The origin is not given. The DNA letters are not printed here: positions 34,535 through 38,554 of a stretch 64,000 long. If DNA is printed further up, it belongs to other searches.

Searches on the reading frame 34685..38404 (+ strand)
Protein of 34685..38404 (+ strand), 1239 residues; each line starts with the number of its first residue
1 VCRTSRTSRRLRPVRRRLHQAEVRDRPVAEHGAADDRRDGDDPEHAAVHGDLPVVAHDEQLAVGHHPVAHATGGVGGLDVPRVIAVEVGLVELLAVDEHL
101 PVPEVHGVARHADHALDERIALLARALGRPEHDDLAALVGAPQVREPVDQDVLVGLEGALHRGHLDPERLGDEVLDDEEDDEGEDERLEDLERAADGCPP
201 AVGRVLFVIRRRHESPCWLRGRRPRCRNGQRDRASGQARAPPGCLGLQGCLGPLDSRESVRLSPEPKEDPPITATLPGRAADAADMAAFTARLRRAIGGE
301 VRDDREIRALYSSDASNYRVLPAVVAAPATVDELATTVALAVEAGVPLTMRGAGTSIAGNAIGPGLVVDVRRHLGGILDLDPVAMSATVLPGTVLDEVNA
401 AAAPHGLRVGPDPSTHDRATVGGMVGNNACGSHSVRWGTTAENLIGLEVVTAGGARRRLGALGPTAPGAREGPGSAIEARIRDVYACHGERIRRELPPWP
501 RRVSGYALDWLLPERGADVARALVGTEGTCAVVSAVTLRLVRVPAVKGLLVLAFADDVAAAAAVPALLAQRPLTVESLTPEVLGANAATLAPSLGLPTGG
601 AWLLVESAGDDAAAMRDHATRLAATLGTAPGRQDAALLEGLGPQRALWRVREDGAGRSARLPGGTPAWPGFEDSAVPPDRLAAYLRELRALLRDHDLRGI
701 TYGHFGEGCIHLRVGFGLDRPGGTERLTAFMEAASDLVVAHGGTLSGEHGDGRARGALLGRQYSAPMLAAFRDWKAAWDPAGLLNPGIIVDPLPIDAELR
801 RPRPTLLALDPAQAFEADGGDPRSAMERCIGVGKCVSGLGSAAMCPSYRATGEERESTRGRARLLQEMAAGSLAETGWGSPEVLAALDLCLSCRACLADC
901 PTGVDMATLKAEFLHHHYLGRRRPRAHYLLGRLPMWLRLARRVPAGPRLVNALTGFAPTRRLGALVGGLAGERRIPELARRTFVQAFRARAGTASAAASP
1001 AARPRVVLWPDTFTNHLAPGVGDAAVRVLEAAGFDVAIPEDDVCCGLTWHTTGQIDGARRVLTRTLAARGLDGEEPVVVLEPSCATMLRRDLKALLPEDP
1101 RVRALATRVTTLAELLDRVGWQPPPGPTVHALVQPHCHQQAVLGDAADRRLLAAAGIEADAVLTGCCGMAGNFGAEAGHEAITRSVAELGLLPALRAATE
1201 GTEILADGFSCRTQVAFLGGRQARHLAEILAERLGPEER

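Call 9: search_protein_families(library=pfam, proteins=[window:34685-38404:+], max_evalue=0.01)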
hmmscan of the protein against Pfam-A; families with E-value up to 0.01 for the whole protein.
window:34685-38404:+ (1239 aa): 7 families
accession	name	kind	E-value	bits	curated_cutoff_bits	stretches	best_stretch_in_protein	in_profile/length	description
PF02913.24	FAD-oxidase_C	-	5.9e-47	160.9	21.2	1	544-787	2-246/248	FAD linked oxidases, C-terminal domain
PF01565.28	FAD_binding_4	-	1.3e-35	122.5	26.4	1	322-459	1-138/139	FAD binding domain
PF13183.11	Fer4_8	-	3.7e-09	37.4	27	1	826-904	2-68/68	4Fe-4S dicluster domain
PF02754.22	CCG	-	7.3e-08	32.9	20.6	1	1015-1089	11-85/85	Cysteine-rich domain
PF13534.11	Fer4_17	-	1.5e-06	29.1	22.2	1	828-905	1-61/61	4Fe-4S dicluster domain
PF12838.12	Fer4_7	-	2.2e-05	25.3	27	1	828-904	1-52/52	4Fe-4S dicluster domain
PF13237.11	Fer4_10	-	8.2e-05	22.9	25.5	0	887-903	6-24/53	4Fe-4S dicluster domain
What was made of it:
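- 35540..38404 (+): Left flank: FAD-binding/Fe-S/CCG oxidase. Conserved chromosomal gene. Synteny with relatives ends at its stop codon. Pfam FAD_binding_4, FAD-oxidase_C, Fer4_8, CCG (call 9).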
